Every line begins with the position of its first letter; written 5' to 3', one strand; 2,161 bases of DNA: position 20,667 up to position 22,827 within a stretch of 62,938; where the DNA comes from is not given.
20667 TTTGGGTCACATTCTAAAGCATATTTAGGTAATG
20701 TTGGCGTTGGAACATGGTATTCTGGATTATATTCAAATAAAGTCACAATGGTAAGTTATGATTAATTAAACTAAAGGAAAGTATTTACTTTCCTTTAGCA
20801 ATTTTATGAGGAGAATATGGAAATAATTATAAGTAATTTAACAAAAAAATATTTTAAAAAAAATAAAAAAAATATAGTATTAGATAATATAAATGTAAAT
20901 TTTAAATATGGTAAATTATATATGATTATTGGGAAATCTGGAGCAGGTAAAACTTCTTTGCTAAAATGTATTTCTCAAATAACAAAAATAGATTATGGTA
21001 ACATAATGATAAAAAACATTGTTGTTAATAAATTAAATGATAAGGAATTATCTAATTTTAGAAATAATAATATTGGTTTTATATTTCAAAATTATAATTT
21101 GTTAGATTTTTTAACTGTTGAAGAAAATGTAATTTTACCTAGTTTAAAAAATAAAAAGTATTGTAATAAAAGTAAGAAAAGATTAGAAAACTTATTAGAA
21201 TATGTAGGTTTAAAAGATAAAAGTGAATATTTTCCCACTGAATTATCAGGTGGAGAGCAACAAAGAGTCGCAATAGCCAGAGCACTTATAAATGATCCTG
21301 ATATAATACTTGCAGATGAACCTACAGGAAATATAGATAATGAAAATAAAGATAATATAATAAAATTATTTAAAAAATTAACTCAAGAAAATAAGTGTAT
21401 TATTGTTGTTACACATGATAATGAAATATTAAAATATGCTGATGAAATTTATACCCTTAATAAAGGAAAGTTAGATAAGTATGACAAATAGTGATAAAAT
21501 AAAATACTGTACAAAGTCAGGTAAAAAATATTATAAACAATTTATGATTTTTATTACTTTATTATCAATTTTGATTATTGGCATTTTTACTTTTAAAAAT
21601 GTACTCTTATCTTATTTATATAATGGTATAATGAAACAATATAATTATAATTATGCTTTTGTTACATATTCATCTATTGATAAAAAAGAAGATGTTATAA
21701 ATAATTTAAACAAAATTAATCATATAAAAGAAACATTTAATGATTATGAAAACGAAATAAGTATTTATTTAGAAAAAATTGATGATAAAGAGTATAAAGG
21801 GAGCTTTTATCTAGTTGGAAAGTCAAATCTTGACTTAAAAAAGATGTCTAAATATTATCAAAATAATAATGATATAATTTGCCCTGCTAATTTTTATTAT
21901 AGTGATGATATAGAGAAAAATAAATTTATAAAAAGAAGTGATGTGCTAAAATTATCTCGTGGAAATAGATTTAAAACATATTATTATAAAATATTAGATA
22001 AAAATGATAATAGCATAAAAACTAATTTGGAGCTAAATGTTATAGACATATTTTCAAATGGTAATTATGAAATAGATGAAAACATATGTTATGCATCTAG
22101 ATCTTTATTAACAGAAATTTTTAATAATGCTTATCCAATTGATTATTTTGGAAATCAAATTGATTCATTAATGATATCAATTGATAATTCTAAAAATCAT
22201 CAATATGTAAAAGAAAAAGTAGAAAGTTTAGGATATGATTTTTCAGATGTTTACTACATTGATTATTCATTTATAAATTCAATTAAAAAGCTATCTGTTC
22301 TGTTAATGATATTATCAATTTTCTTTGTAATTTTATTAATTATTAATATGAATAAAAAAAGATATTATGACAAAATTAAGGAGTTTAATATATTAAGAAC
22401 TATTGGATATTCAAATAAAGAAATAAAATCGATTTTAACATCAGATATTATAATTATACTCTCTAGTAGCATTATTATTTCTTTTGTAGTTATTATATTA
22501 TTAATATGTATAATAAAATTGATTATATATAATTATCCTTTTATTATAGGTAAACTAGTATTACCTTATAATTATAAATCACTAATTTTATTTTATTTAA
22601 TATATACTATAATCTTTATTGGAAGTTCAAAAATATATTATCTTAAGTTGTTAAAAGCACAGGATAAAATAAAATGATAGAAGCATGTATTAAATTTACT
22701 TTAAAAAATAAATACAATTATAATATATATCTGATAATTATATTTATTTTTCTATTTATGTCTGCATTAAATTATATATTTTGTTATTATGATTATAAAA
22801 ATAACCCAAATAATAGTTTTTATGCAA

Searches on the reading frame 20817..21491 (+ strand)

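Call 63: search_protein_families(library=pfam, proteins=[window:20817-21491:+], max_evalue=0.0001)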
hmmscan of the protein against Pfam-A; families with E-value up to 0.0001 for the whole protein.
window:20817-21491:+ (224 aa): 3 families
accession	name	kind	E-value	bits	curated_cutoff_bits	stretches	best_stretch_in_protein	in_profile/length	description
PF00005.33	ABC_tran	-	9.1e-35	120.7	25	1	22-170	1-136/137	ABC transporter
PF13304.12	AAA_21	-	1e-08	36.1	27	0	34-115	1-96/304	AAA domain, putative AbiEii toxin, Type IV TA system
PF02463.25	SMC_N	-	2.3e-08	34.2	40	1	18-216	11-213/220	RecF/RecN/SMC N terminal domain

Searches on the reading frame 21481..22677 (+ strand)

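Call 63: search_protein_families(library=pfam, proteins=[window:21481-22677:+], max_evalue=0.0001)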
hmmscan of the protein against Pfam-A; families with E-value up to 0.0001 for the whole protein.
window:21481-22677:+ (398 aa): 1 family
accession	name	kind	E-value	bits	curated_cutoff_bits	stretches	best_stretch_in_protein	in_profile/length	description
PF02687.27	FtsX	-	4.7e-07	30.3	25.5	1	274-393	2-118/120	FtsX-like permease C-terminal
